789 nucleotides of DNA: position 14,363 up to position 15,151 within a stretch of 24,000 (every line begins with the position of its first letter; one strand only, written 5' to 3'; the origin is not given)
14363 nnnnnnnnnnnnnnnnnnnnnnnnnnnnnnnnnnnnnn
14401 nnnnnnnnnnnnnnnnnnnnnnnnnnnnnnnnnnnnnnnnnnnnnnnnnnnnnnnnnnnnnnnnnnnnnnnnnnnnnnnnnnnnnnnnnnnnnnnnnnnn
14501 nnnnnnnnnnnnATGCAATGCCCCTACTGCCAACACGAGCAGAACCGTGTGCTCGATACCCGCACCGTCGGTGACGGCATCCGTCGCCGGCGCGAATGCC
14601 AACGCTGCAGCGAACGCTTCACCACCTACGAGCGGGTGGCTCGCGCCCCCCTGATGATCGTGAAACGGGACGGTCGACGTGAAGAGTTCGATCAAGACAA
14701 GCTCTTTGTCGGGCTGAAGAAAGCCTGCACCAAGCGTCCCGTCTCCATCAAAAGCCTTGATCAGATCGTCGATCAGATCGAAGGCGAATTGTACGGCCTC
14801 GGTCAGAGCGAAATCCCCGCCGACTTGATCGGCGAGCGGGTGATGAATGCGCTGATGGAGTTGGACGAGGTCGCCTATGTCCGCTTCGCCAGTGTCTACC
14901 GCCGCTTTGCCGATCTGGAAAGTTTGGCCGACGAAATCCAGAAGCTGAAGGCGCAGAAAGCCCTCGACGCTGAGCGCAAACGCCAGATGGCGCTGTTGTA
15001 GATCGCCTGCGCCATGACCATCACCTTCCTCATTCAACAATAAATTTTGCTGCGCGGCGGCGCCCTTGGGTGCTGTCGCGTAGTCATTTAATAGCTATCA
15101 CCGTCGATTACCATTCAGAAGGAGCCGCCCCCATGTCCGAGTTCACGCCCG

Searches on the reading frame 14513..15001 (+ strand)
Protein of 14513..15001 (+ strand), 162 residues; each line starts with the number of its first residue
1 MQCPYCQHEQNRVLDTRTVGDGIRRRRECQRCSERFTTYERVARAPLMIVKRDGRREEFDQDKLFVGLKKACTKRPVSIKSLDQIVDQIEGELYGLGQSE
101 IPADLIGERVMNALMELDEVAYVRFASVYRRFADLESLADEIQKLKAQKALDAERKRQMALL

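Call 5: search_protein_families(library=pfam, proteins=[window:14513-15001:+])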
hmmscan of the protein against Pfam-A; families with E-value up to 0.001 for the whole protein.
window:14513-15001:+ (162 aa): 2 families
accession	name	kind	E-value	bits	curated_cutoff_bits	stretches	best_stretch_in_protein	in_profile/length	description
PF03477.21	ATP-cone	-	7.8e-25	87.7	25.8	1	48-133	2-86/88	ATP cone domain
PF22811.2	Zn_ribbon_NrdR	-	3.8e-18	65.6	27.2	1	1-40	1-42/42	Transcriptional repressor NrdR-like, N-terminal domain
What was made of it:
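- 14513..15001 (+): nrdR (Zn-ribbon plus ATP-cone repressor). Pfam PF22811 and PF03477 (call 5).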

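Call 10: find_encoding_contigs(protein=window:14513-15001:+, flank=10000, max_places=6)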
Protein window:14513-15001:+ (162 aa): 23 contigs read that carry it; 6 places shown.
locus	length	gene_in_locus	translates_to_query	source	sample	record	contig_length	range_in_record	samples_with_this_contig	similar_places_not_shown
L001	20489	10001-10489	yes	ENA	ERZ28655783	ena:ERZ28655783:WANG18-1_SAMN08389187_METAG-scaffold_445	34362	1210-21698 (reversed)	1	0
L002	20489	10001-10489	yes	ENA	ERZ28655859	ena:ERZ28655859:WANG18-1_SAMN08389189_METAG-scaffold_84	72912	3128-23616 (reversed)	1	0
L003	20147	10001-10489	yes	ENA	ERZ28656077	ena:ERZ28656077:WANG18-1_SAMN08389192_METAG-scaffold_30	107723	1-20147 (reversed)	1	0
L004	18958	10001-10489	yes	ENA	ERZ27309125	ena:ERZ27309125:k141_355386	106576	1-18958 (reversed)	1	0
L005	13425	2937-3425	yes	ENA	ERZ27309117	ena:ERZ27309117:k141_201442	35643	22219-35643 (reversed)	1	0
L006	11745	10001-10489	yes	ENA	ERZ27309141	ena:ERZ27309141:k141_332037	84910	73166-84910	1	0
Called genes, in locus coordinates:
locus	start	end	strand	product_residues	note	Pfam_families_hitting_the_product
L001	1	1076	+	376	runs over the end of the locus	PF03033:Glyco_transf_28, PF13579:Glyco_trans_4_4 (weak), PF04101:Glyco_tran_28_C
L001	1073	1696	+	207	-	PF02674:Colicin_V (weak)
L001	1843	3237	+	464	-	PF01225:Mur_ligase, PF08245:Mur_ligase_M, PF02875:Mur_ligase_C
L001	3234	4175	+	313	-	PF01565:FAD_binding_4, PF02873:MurB_C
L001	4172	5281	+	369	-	PF01820:Dala_Dala_lig_N, PF02222:ATP-grasp (faint), PF02786:CPSase_L_D2, PF07478:Dala_Dala_lig_C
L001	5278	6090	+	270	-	PF08478:POTRA_1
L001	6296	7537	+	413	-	PF11104:PilM_2 (faint), PF14450:FtsA (weak), PF02491:SHS2_FTSA, PF06723:MreB_Mbl, PF06277:EutA (weak), PF14450:FtsA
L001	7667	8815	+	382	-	PF00091:Tubulin, PF12327:FtsZ_C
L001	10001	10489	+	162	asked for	PF22811:Zn_ribbon_NrdR, PF03477:ATP-cone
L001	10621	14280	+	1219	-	PF00317:Ribonuc_red_lgN, PF02867:Ribonuc_red_lgC, PF14890:Intein_splicing, PF14528:LAGLIDADG_3, PF12637:TSCPD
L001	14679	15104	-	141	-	-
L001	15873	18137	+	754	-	PF00324:AA_permease, PF13520:AA_permease_2, PF21555:CCC_C_1st_pro, PF21554:CCC_C_2nd_pro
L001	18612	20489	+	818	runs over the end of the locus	PF12161:HsdM_N, PF02384:N6_Mtase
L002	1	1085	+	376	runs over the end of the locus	PF03033:Glyco_transf_28, PF13579:Glyco_trans_4_4 (weak), PF04101:Glyco_tran_28_C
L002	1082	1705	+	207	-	PF02674:Colicin_V (weak)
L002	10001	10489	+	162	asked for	PF22811:Zn_ribbon_NrdR, PF03477:ATP-cone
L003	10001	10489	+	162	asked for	PF22811:Zn_ribbon_NrdR, PF03477:ATP-cone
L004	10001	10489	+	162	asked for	PF22811:Zn_ribbon_NrdR, PF03477:ATP-cone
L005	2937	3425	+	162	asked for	PF22811:Zn_ribbon_NrdR, PF03477:ATP-cone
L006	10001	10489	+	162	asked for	PF22811:Zn_ribbon_NrdR, PF03477:ATP-cone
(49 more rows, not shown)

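Call 21: find_related_loci(query=window:14513-15001:+, collection=metagenome_contigs, flank=3000)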
Query window:14513-15001:+ (162 aa) in metagenome_contigs; peptide patterns used: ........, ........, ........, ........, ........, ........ (x = any residue, [..] = any of these).
489 stretches matched a pattern; 64 encode a relative of the query (tblastn E <= 1e-3); 64 distinct loci.
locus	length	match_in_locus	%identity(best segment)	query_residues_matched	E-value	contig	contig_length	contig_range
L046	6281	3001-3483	68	1-161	6e-69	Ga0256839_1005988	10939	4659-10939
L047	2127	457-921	61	1-156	4e-61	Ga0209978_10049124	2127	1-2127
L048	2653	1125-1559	62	1-145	4e-59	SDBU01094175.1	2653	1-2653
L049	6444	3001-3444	62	1-149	2e-58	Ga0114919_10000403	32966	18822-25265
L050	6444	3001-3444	61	1-149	6e-58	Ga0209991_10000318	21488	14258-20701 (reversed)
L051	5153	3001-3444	60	1-149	2e-56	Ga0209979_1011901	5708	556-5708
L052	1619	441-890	58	1-158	4e-57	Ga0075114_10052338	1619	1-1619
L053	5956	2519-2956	52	1-145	5e-48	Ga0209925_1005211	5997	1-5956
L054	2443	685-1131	50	1-148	2e-47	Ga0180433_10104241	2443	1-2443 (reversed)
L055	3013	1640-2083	50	1-146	8e-46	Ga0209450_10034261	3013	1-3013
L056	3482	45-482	50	1-145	4e-46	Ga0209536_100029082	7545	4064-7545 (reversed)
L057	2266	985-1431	48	1-148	7e-46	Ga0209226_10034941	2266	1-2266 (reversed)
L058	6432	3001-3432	51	1-143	1e-45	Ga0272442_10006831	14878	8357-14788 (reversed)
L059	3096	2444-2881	49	1-145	2e-45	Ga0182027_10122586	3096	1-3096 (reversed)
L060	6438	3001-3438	50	1-145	2e-45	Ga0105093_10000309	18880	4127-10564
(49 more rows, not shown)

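Call 24: find_homologous_proteins(query=window:14513-15001:+, max_evalue=1e-40)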
Query window:14513-15001:+ (162 aa): 3291 proteins with E <= 1e-40 among 8000 candidates; the best 120 are listed.
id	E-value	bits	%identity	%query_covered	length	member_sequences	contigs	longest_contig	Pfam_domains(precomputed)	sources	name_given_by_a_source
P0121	3.3e-98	344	99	100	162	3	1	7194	PF22811.3,PF03477.22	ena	-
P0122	2.8e-78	279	78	100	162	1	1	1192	PF22811.3,PF03477.22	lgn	-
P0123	1.3e-77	277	76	100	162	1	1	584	PF22811.3,PF03477.22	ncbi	-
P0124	1.3e-76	274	75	100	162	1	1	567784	PF22811.3,PF03477.22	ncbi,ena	-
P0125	3.1e-76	273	77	100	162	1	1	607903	PF22811.3,PF03477.22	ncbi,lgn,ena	-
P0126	8.2e-76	271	75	100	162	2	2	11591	PF22811.3,PF03477.22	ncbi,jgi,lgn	jgi:transcriptional repressor NrdR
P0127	1.5e-75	270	77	100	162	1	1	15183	PF22811.3,PF03477.22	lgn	-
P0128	2.2e-75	270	74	100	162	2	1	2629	PF22811.3,PF03477.22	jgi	jgi:transcriptional repressor NrdR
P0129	3.3e-75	269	73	100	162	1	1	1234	PF22811.3,PF03477.22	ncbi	-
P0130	4.6e-75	269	75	100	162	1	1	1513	PF22811.3,PF03477.22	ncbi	-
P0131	1.4e-74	267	77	100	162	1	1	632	PF22811.3,PF03477.22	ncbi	-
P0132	1.4e-74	267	75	99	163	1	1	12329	PF22811.3,PF03477.22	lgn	-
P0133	1.8e-74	267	75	99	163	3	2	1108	PF22811.3,PF03477.22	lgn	-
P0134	4.4e-74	266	75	100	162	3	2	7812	PF22811.3,PF03477.22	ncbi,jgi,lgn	jgi:transcriptional repressor NrdR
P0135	1.7e-73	264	72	100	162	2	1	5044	PF22811.3,PF03477.22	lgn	-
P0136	1.8e-73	264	73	99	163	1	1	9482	PF22811.3,PF03477.22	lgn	-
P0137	2.4e-73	263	73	100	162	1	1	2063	PF22811.3,PF03477.22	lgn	-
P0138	3.4e-73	263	72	99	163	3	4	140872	PF22811.3,PF03477.22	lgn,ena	-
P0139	1.5e-72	261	74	100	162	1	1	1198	PF22811.3,PF03477.22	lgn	-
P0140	1.1e-71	258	72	100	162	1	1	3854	PF22811.3,PF03477.22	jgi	jgi:transcriptional repressor NrdR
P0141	1.4e-71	257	74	99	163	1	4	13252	PF22811.3,PF03477.22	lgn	-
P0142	1.5e-71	257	72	99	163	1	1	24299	PF22811.3,PF03477.22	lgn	-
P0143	6.9e-71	255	73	99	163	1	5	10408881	PF22811.3,PF03477.22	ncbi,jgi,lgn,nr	ncbi:MAG: transcriptional regulator NrdR [Ardenticatenaceae bacterium]|nr:transcriptional regulator 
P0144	7.6e-71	255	73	99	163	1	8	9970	PF22811.3,PF03477.22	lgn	-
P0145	1.1e-70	255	73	100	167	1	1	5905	PF22811.3,PF03477.22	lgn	-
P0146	1.4e-70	254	72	100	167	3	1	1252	PF22811.3,PF03477.22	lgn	-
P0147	1.9e-70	254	71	99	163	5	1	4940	PF22811.3,PF03477.22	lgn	-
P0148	3.4e-70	253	70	100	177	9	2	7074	PF22811.3,PF03477.22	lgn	-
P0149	4.5e-70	253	71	99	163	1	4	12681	PF22811.3,PF03477.22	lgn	-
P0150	5.8e-70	252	49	81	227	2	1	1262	PF03477.22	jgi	jgi:transcriptional repressor NrdR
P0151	2.0e-68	247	70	99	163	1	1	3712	PF22811.3,PF03477.22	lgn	-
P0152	2.5e-66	240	68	100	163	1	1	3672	PF22811.3,PF03477.22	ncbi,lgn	-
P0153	1.5e-65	238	67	100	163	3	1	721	PF22811.3,PF03477.22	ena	-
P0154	2.4e-64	234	73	93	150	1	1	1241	PF22811.3,PF03477.22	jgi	jgi:transcriptional repressor NrdR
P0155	1.1e-63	232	68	99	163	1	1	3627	PF22811.3,PF03477.22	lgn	-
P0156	2.1e-63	231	67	93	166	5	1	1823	PF22811.3,PF03477.22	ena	-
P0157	1.1e-62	229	67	93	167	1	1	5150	PF22811.3,PF03477.22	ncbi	-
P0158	1.5e-61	225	65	99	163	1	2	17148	PF22811.3,PF03477.22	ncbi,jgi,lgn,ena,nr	ncbi:MAG TPA: transcriptional repressor NrdR [Anaerolineae bacterium]|nr:transcriptional repressor N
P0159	1.6e-61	225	67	93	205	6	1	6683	PF22811.3,PF03477.22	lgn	-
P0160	4.4e-61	223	66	92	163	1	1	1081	PF22811.3,PF03477.22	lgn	-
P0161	6.4e-59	216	61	99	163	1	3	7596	PF22811.3,PF03477.22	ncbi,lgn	ncbi:MAG: transcriptional regulator NrdR [Anaerolineae bacterium]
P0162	7.8e-59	216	65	97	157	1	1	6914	PF22811.3,PF03477.22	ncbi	ncbi:MAG: transcriptional regulator NrdR, partial [Anaerolineae bacterium]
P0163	1.3e-58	215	61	99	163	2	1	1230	PF22811.3,PF03477.22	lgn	-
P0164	1.5e-58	215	63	99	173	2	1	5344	PF22811.3,PF03477.22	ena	-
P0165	4.0e-58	214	65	93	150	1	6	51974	PF22811.3,PF03477.22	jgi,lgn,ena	-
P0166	6.1e-58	213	62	99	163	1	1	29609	PF22811.3,PF03477.22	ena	-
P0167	1.1e-57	212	65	93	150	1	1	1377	PF22811.3,PF03477.22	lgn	-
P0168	1.4e-57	212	59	99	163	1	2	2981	PF22811.3,PF03477.22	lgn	-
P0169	2.0e-57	212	59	99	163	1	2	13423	PF22811.3,PF03477.22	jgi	jgi:transcriptional repressor NrdR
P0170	4.0e-57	211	61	99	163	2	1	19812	PF22811.3,PF03477.22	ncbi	-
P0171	8.4e-57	210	66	90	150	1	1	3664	PF22811.3,PF03477.22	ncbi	-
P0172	1.5e-56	209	66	90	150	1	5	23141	PF22811.3,PF03477.22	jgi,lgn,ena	-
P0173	1.7e-56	209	60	99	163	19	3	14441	PF22811.3,PF03477.22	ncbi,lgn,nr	ncbi:MAG: transcriptional repressor NrdR [Chloroflexi bacterium]|nr:MAG: transcriptional repressor N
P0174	2.4e-56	208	61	92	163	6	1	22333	PF22811.3,PF03477.22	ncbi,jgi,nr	ncbi:MAG: transcriptional repressor NrdR [Chloroflexi bacterium]|nr:transcriptional repressor NrdR [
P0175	2.7e-56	208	58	99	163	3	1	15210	PF22811.3,PF03477.22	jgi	-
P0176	2.7e-56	208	62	92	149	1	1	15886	PF22811.3,PF03477.22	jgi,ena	-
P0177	3.8e-56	207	59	99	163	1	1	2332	PF22811.3,PF03477.22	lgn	-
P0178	4.3e-56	207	60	99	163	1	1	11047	PF22811.3,PF03477.22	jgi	-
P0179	4.8e-56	207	61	93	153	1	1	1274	PF22811.3,PF03477.22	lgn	-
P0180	5.1e-56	207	63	93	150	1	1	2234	PF22811.3,PF03477.22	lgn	-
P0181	5.1e-56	207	63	93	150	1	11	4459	PF22811.3,PF03477.22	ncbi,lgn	-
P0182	5.2e-56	207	63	93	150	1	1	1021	PF22811.3,PF03477.22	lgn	-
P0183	5.5e-56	207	61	99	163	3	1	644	PF22811.3,PF03477.22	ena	-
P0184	5.5e-56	207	61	93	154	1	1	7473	PF22811.3,PF03477.22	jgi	-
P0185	6.9e-56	207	61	96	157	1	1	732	PF22811.3,PF03477.22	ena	-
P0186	7.0e-56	207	63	90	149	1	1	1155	PF22811.3,PF03477.22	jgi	jgi:transcriptional repressor NrdR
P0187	7.6e-56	206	58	99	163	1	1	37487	PF22811.3,PF03477.22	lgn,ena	-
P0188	7.7e-56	206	60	92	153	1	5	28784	PF22811.3,PF03477.22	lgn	-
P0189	8.1e-56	206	63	90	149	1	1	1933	PF22811.3,PF03477.22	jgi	jgi:transcriptional repressor NrdR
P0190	8.9e-56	206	58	99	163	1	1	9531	PF22811.3,PF03477.22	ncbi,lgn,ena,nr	ncbi:MAG: transcriptional repressor NrdR [Chloroflexi bacterium]|nr:transcriptional repressor NrdR [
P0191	9.4e-56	206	65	90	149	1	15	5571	PF22811.3,PF03477.22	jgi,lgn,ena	jgi:transcriptional repressor NrdR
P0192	9.6e-56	206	64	90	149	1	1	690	PF22811.3,PF03477.22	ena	-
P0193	1.1e-55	206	64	90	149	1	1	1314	PF22811.3,PF03477.22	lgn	-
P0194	1.3e-55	206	63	90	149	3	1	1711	PF22811.3,PF03477.22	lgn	-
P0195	1.7e-55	205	64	90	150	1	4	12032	PF22811.3,PF03477.22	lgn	-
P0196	1.9e-55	205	58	99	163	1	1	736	PF22811.3,PF03477.22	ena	-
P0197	2.0e-55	205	59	94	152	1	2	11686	PF22811.3,PF03477.22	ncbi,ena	-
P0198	2.2e-55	205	60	99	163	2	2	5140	PF22811.3,PF03477.22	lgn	-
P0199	2.2e-55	205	59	99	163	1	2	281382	PF22811.3,PF03477.22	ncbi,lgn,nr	ncbi:MAG: transcriptional regulator NrdR [Chloroflexi bacterium]|nr:transcriptional regulator NrdR [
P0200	2.2e-55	205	65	90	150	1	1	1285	PF22811.3,PF03477.22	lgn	-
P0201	2.5e-55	205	64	90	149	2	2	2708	PF22811.3,PF03477.22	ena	-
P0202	2.6e-55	205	59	92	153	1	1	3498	PF22811.3,PF03477.22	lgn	-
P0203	2.7e-55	205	60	99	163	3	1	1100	PF22811.3,PF03477.22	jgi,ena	-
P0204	2.7e-55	205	58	94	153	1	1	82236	PF22811.3,PF03477.22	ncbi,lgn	-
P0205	3.0e-55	204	59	99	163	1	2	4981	PF22811.3,PF03477.22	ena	-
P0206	3.1e-55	204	64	92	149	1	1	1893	PF22811.3,PF03477.22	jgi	jgi:transcriptional repressor NrdR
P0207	3.2e-55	204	63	90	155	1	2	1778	PF22811.3,PF03477.22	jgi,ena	-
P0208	3.2e-55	204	60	93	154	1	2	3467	PF22811.3,PF03477.22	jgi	-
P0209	3.3e-55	204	63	90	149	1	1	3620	PF22811.3,PF03477.22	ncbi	-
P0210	3.3e-55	204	59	94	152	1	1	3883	PF22811.3,PF03477.22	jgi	jgi:transcriptional repressor NrdR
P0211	3.6e-55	204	63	90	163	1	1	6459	PF22811.3,PF03477.22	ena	-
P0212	3.9e-55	204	63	90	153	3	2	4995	PF22811.3,PF03477.22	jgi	jgi:transcriptional repressor NrdR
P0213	4.2e-55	204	66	90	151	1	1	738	PF22811.3,PF03477.22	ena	-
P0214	4.6e-55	204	58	99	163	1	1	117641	PF22811.3,PF03477.22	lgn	-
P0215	4.7e-55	204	58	99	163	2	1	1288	PF22811.3,PF03477.22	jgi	-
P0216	5.7e-55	204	60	96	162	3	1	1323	PF22811.3,PF03477.22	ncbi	-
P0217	5.8e-55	204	62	90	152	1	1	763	PF22811.3,PF03477.22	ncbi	-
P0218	5.9e-55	204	64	90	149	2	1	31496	PF22811.3,PF03477.22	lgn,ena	-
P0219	6.0e-55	203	58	99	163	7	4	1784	PF22811.3,PF03477.22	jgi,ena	jgi:transcriptional repressor NrdR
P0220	6.2e-55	203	58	95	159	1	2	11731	PF22811.3,PF03477.22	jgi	jgi:transcriptional repressor NrdR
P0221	6.6e-55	203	59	99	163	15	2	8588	PF22811.3,PF03477.22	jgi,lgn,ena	jgi:transcriptional repressor NrdR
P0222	8.1e-55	203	58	99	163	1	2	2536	PF22811.3,PF03477.22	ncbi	-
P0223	8.2e-55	203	58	99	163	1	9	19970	PF22811.3,PF03477.22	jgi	jgi:transcriptional repressor NrdR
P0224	8.7e-55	203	63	90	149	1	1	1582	PF22811.3,PF03477.22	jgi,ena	-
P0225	1.1e-54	203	61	99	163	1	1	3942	PF22811.3,PF03477.22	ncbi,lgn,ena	ncbi:MAG: transcriptional regulator NrdR [Acidobacteriota bacterium]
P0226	1.2e-54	202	64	90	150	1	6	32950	PF22811.3,PF03477.22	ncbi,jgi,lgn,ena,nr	ncbi:MAG TPA: transcriptional regulator NrdR [Anaerolineae bacterium]|nr:transcriptional regulator N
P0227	1.2e-54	202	60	90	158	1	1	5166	PF22811.3,PF03477.22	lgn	-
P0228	1.3e-54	202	58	94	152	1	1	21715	PF22811.3,PF03477.22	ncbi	-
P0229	1.4e-54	202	61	91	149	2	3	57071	PF22811.3,PF03477.22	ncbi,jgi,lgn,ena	-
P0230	1.4e-54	202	58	94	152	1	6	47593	PF22811.3,PF03477.22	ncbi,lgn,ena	-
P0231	1.5e-54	202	64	90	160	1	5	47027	PF22811.3,PF03477.22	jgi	-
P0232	1.6e-54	202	61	94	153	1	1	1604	PF22811.3,PF03477.22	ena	-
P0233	1.6e-54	202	58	94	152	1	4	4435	PF22811.3,PF03477.22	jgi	jgi:transcriptional repressor NrdR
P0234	1.7e-54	202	58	99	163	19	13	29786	PF22811.3,PF03477.22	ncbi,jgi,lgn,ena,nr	ncbi:MAG: transcriptional regulator NrdR [Anaerolineae bacterium]|jgi:transcriptional repressor NrdR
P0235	1.7e-54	202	66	90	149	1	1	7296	PF22811.3,PF03477.22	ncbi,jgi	-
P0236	1.8e-54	202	58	94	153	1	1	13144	PF22811.3,PF03477.22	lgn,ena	-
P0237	1.9e-54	202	64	90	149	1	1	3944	PF22811.3,PF03477.22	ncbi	-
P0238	1.9e-54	202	63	93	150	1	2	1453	PF22811.3,PF03477.22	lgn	-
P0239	2.3e-54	202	63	90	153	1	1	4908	PF22811.3,PF03477.22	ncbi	ncbi:MAG: transcriptional regulator NrdR [Anaerolineae bacterium]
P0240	2.5e-54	201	60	94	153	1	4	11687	PF22811.3,PF03477.22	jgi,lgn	-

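Call 25: find_encoding_contigs(protein=P0125, flank=4000, max_places=1)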
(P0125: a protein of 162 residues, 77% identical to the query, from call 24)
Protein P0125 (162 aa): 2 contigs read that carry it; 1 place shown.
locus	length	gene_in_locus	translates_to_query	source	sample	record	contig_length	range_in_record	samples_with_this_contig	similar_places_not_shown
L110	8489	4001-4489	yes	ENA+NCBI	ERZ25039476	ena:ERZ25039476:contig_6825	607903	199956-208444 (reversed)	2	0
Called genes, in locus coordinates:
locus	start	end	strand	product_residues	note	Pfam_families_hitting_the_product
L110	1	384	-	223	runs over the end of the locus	PF00072:Response_reg, PF00196:GerE, PF04545:Sigma70_r4 (weak), PF08281:Sigma70_r4_2, PF13384:HTH_23 (weak)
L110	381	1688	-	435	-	PF07730:HisKA_3, PF13581:HATPase_c_2 (weak), PF02518:HATPase_c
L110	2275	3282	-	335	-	PF00356:LacI, PF01381:HTH_3 (weak), PF00532:Peripla_BP_1, PF13407:Peripla_BP_4, PF13377:Peripla_BP_3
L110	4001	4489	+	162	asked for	PF22811:Zn_ribbon_NrdR, PF03477:ATP-cone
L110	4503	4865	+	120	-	PF07883:Cupin_2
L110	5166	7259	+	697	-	PF24883:NPHP3_N (faint), PF05729:NACHT, PF22728:NCH1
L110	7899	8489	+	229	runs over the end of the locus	PF00072:Response_reg, PF00486:Trans_reg_C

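Call 26: find_encoding_contigs(protein=P0126, flank=4000, max_places=1)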
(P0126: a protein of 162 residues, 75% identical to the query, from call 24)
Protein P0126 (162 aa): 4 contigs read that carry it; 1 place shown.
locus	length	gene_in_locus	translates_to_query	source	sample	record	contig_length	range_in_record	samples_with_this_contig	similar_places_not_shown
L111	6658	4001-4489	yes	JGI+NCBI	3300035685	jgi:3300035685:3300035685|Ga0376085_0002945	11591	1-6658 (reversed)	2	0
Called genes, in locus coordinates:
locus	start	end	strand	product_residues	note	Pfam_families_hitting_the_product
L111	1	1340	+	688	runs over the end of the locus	-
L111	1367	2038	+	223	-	-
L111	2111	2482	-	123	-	-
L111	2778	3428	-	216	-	PF19538:DUF6062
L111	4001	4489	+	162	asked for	PF22811:Zn_ribbon_NrdR, PF03477:ATP-cone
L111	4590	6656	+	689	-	?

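Call 27: find_encoding_contigs(protein=P0127, flank=4000, max_places=1)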
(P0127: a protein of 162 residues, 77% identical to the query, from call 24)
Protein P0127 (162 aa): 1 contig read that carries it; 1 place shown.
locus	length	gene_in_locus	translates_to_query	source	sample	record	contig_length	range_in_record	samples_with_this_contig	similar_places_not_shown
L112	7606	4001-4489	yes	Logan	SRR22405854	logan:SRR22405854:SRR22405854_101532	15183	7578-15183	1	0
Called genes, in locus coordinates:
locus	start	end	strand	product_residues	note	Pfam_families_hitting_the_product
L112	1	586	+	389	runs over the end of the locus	-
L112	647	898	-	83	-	-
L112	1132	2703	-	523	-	PF00072:Response_reg, PF01590:GAF, PF13185:GAF_2, PF13492:GAF_3, PF13487:HD_5, PF01966:HD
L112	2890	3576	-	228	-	PF19538:DUF6062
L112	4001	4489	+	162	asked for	PF22811:Zn_ribbon_NrdR, PF03477:ATP-cone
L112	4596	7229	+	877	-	PF00317:Ribonuc_red_lgN, PF02867:Ribonuc_red_lgC, PF12637:TSCPD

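Call 28: find_encoding_contigs(protein=P0132, flank=4000, max_places=1)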
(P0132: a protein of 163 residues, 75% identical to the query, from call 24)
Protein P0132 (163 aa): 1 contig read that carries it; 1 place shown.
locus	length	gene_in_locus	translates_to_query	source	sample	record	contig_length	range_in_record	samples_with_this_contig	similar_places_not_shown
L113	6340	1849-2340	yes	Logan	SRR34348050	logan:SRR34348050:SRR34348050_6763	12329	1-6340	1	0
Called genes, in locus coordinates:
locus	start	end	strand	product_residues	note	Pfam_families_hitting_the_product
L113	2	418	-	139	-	?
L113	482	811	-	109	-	-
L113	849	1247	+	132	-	-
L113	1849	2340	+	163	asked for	PF22811:Zn_ribbon_NrdR, PF03477:ATP-cone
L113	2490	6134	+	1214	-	PF00317:Ribonuc_red_lgN, PF02867:Ribonuc_red_lgC, PF14890:Intein_splicing, PF14528:LAGLIDADG_3, PF12637:TSCPD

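Call 29: find_encoding_contigs(protein=P0138, flank=4000, max_places=1)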
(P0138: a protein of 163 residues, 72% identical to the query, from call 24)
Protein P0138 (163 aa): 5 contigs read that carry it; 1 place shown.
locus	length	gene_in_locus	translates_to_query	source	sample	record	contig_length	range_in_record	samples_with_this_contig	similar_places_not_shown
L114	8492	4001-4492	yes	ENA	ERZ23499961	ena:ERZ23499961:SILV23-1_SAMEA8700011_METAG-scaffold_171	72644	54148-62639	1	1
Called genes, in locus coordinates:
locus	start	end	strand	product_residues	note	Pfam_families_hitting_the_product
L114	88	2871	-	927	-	PF13231:PMT_2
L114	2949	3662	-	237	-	-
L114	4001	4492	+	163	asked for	PF22811:Zn_ribbon_NrdR, PF03477:ATP-cone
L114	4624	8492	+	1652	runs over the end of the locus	PF00317:Ribonuc_red_lgN, PF13403:Hint_2 (weak), PF14890:Intein_splicing, PF14528:LAGLIDADG_3 (weak), PF02867:Ribonuc_red_lgC, PF14890:Intein_splicing, PF14528:LAGLIDADG_3, PF12637:TSCPD, +1 more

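Call 48: find_encoding_contigs(protein=P0134, flank=3000, max_places=1)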
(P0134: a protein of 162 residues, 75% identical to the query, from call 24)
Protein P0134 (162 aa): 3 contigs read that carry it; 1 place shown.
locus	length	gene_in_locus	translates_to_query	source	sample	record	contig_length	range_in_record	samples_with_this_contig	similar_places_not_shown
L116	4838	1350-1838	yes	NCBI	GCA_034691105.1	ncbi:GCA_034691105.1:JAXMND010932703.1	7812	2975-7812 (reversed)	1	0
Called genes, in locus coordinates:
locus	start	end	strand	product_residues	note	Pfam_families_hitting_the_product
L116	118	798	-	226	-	PF19538:DUF6062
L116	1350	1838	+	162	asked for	PF22811:Zn_ribbon_NrdR, PF03477:ATP-cone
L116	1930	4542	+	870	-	PF00317:Ribonuc_red_lgN, PF02867:Ribonuc_red_lgC, PF12637:TSCPD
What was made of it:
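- In L110, L111, L112 and L116 the upstream neighbour is divergently transcribed (calls 25-27, 48).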

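Call 49: find_encoding_contigs(protein=P0142, flank=3000, max_places=1)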
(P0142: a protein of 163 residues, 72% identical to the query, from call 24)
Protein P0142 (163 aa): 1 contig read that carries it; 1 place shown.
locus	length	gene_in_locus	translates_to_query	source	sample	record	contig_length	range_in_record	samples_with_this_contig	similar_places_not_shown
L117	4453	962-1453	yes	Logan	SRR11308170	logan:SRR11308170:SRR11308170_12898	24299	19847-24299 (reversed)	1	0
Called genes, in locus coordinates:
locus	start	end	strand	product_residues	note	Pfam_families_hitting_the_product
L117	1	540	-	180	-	?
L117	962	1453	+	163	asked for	PF22811:Zn_ribbon_NrdR, PF03477:ATP-cone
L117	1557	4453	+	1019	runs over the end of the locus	-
